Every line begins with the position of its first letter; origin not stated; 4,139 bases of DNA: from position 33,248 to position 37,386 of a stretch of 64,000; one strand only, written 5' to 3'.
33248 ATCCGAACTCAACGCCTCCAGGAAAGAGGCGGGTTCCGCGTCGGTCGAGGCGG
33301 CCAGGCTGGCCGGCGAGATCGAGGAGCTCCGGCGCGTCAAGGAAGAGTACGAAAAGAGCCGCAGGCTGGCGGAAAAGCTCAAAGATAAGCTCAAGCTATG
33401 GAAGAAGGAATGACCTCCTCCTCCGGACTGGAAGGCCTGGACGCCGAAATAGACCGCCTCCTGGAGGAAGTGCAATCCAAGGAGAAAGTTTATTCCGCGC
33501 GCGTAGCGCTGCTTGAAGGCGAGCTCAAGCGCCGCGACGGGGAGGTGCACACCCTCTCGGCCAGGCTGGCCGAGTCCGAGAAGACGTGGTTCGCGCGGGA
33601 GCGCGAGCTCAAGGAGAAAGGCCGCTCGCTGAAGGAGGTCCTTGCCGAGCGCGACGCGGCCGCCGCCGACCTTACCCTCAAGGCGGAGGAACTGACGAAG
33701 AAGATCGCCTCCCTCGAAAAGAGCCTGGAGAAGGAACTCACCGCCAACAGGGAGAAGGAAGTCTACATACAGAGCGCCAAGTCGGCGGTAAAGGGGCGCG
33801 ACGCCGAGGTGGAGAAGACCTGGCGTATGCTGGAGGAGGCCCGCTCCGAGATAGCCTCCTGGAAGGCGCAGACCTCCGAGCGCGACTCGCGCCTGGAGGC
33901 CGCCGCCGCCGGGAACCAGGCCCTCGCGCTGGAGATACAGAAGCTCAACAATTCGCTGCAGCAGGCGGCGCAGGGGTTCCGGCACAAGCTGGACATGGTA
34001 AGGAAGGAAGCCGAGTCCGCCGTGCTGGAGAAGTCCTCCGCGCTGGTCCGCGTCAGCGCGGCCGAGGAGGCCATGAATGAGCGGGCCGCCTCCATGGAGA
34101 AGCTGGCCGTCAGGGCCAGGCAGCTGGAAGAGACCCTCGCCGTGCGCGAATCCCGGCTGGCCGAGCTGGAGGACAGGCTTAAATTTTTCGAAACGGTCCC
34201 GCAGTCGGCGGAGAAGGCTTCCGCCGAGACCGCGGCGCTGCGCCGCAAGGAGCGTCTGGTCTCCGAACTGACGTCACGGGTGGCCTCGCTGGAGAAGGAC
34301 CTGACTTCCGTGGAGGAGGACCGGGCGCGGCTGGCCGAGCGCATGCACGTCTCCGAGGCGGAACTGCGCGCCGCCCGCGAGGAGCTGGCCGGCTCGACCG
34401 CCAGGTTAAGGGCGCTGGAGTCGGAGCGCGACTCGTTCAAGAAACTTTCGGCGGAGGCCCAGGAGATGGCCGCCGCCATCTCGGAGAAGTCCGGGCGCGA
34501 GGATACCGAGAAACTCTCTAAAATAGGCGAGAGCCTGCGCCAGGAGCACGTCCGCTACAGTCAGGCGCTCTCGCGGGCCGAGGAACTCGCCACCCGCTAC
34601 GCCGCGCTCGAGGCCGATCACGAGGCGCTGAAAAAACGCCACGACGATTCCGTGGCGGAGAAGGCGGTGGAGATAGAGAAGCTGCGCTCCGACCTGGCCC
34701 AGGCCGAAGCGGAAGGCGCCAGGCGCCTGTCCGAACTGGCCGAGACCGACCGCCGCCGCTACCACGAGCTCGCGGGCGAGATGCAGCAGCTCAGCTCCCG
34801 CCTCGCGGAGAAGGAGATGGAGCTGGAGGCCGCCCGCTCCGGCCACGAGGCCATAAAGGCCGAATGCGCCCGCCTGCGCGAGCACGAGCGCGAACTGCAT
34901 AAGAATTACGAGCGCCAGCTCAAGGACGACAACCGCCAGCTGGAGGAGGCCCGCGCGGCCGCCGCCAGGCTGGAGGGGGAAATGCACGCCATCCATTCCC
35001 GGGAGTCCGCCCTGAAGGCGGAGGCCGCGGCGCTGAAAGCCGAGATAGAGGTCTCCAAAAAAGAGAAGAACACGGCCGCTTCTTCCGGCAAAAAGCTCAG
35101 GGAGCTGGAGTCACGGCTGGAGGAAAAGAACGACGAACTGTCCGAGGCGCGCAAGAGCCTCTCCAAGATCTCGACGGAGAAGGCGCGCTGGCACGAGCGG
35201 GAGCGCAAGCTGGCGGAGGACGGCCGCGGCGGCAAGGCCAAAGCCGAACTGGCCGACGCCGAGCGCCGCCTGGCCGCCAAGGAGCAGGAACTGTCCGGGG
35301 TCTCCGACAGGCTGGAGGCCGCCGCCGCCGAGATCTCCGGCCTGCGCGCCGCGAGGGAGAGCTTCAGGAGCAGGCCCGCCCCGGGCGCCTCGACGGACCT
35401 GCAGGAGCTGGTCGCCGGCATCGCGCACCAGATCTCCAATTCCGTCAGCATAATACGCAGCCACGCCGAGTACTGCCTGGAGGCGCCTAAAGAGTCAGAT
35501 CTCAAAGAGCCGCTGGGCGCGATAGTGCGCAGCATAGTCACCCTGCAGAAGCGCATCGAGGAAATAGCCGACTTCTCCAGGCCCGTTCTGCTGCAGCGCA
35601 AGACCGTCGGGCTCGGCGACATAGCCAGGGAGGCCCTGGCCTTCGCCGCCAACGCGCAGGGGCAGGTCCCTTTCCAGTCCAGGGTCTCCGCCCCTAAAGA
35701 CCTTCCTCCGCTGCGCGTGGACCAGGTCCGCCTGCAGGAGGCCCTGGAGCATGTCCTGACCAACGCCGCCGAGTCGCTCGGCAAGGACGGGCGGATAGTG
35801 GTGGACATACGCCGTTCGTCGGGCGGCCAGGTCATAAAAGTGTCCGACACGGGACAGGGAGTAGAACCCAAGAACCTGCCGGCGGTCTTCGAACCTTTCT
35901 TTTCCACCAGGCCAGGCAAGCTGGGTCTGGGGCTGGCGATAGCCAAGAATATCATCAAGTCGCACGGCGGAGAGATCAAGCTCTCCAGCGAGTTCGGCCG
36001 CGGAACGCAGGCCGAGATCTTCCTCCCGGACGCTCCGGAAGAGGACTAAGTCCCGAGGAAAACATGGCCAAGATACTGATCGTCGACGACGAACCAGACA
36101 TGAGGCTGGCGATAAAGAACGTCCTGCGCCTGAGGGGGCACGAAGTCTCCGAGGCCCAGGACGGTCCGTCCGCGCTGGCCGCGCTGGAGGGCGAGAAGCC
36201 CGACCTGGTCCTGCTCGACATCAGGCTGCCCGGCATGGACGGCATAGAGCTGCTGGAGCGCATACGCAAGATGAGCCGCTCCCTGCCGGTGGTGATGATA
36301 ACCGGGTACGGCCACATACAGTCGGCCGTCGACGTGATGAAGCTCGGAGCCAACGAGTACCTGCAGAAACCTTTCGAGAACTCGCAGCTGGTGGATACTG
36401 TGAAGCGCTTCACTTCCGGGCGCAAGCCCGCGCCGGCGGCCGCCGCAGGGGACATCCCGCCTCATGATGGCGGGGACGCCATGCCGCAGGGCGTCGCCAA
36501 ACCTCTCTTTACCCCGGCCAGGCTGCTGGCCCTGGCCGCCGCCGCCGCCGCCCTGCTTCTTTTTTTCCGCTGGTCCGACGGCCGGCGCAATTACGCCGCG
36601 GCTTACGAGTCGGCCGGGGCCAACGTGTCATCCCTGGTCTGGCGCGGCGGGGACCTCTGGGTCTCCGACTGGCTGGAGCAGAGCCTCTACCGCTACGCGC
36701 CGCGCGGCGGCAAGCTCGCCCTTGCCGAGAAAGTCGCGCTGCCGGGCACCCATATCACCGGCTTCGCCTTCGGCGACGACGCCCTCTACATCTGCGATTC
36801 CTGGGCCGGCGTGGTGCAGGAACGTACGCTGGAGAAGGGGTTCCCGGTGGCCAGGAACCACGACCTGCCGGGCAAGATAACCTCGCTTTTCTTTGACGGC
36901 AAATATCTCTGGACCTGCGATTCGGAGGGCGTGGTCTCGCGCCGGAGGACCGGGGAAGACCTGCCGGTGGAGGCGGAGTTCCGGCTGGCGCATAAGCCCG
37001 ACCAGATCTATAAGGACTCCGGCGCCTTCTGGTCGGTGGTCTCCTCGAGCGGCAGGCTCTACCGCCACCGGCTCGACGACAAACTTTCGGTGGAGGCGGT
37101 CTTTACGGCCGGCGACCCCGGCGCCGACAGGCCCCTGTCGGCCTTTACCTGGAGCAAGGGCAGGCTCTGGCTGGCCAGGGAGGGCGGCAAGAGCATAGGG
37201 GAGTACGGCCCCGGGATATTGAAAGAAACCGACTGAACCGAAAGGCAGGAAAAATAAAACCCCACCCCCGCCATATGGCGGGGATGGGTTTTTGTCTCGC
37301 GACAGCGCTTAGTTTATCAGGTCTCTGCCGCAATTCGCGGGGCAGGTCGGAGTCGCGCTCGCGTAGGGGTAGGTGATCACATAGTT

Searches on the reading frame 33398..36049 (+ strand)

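Call 16: search_protein_families(library=ncbifam, proteins=[window:33398-36049:+], max_evalue=0.01)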
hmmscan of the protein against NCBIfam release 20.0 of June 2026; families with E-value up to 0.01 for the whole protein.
window:33398-36049:+ (883 aa): 79 families (the best 25 are shown)
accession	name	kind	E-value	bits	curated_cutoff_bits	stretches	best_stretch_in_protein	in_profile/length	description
NF008468.0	PRK11360.1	equivalog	5.1e-47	160.5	646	1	668-881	396-611/616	two-component system sensor histidine kinase AtoS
NF007688.0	PRK10364.1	equivalog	3.5e-37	128.2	479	1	668-878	240-451/460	two-component system sensor histidine kinase ZraS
NF010411.0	PRK13837.1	equivalog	3.3e-28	98.2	647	1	671-880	453-677/828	two-component system VirA-like sensor kinase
NF052574.1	HisKinEspCMyxo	equivalog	7.6e-22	77.3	1200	1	671-881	420-640/785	serine histidine kinase EspC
NF046044.1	PnpS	equivalog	1.6e-20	73.5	400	1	670-877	172-390/390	two-component system histidine kinase PnpS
TIGR02916.1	PEP_his_kin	equivalog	2.1e-20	72.9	300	1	733-877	539-679/679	XrtA/PEP-CTERM system histidine kinase PrsK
TIGR02966.1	phoR_proteo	equivalog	1.1e-17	64.1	334.2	1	670-872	116-329/333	phosphate regulon sensor histidine kinase PhoR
NF033092.0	HK_WalK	equivalog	3.2e-17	62.3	725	1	764-877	474-593/594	cell wall metabolism sensor histidine kinase WalK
NF008312.0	PRK11100.1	equivalog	5.4e-17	61.8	356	1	643-878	233-474/477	two-component system sensor histidine kinase CreC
NF011874.0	PRK15347.1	equivalog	1.2e-16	60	852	1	772-877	507-613/921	two component system sensor kinase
NF010076.0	PRK13557.1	subfamily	2.9e-16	59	631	1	668-879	163-395/540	histidine kinase famiy protein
NF038348.1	T2SS_HK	subfamily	3.6e-16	58.7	450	1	715-877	410-572/574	histidine kinase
NF041735.1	hist_kin_RppB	equivalog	1e-15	57.5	400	1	667-877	215-438/438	two-component system sensor histidine kinase RppB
NF053867.1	SprKinKinDBac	equivalog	1.4e-15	56.7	775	1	781-879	400-498/500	sporulation kinase KinD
NF041880.1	EPS_EpsF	equivalog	4.2e-15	55.2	900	1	641-869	252-482/492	response regulator EpsF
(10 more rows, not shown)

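Call 37: search_protein_families(library=pfam, proteins=[window:33398-36049:+], max_evalue=0.001)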
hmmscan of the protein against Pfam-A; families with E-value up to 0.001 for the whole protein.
window:33398-36049:+ (883 aa): 4 families
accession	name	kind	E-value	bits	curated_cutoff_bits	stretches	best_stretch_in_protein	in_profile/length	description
PF02518.31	HATPase_c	-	2.9e-22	79.7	26.4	1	775-879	2-110/111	Histidine kinase-, DNA gyrase B-, and HSP90-like ATPase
PF00512.31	HisKA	-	1.4e-06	28.7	26.9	1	668-728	2-62/66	His Kinase A (phospho-acceptor) domain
PF08614.16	ATG16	-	0.00071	20.2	33.7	0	273-349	61-137/200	Autophagy protein 16 (ATG16)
PF13581.12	HATPase_c_2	-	0.00086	19.8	27.4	0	768-855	23-111/127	Histidine kinase-like ATPase domain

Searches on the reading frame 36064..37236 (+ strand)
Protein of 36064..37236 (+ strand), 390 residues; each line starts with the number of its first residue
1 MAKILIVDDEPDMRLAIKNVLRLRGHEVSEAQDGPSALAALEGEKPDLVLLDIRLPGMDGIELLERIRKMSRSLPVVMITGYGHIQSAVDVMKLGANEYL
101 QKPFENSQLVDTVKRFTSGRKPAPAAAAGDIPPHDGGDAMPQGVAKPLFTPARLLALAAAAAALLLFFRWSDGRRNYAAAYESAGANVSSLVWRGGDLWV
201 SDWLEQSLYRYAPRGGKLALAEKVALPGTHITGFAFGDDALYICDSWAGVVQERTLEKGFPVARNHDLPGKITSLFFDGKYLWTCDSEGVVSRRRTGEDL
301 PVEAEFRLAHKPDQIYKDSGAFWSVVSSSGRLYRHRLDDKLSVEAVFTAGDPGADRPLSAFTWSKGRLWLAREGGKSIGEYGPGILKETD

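Call 16: search_protein_families(library=ncbifam, proteins=[window:36064-37236:+], max_evalue=0.01)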
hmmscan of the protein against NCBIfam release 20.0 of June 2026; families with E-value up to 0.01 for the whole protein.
window:36064-37236:+ (390 aa): 102 families (the best 25 are shown)
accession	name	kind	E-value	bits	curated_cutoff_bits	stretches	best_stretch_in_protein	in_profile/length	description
NF051870.1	NAssimRespRegNtrX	equivalog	7.1e-30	104.3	600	1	1-117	1-119/452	nitrogen assimilation response regulator NtrX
NF006900.1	PRK09390.1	equivalog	6.6e-28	97.6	255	1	3-118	6-121/203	response regulator FixJ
TIGR01818.1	ntrC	equivalog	1e-25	90.5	558.6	1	4-123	1-120/463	nitrogen regulation protein NR(I)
NF008469.0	PRK11361.1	equivalog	1.6e-25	89.7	714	1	2-115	5-118/461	acetoacetate metabolism transcriptional regulator AtoC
NF040689.1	MtrAB_MtrA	equivalog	3.4e-24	85.4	300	1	4-114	1-110/219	MtrAB system response regulator MtrA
NF045944.1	ResRegRpaBCyano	equivalog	1.6e-23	83.3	330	1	5-113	1-108/229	response regulator transcription factor RpaB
NF047793.1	ResRegPgtA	equivalog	2.8e-23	82.4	650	1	3-120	7-124/414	two-component system response regulator PgtA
TIGR02154.1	PhoB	equivalog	5.6e-23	81.4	296.2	1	2-117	3-120/226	phosphate regulon transcriptional regulator PhoB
NF053512.1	nitric_RR_NosR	exception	1.4e-22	80.3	400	1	4-115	1-113/422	response regulator c-di-GMP phosphodiesterase, NosR family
NF041733.1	resp_reg_CseB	equivalog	1.5e-22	80.1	350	1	3-115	2-113/228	two-component system response regulator CseB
NF045505.1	RR_RssB_Pseudo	equivalog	2.1e-22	79.7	700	1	2-111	6-115/394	two-component system response regulator RssB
NF041734.1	resp_reg_RppA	equivalog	4.1e-22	78.7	250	1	3-114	2-115/229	two-component system response regulator RppA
NF007135.0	PRK09581.1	equivalog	2.2e-21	76.2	474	1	1-116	2-119/457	PleD family two-component system response regulator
NF040534.1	resp_reg_YycF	equivalog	2.4e-21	76.1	340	1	3-115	2-113/231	response regulator YycF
NF007969.0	PRK10693.1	equivalog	1.7e-20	73.3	329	1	3-107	9-113/337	two-component system response regulator RssB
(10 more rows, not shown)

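Call 37: search_protein_families(library=pfam, proteins=[window:36064-37236:+], max_evalue=0.001)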
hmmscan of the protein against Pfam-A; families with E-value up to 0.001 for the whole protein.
window:36064-37236:+ (390 aa): 1 family
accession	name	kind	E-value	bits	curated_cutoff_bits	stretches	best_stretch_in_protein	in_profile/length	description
PF00072.30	Response_reg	-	2.7e-34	118.1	30.2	1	4-113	1-110/111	Response regulator receiver domain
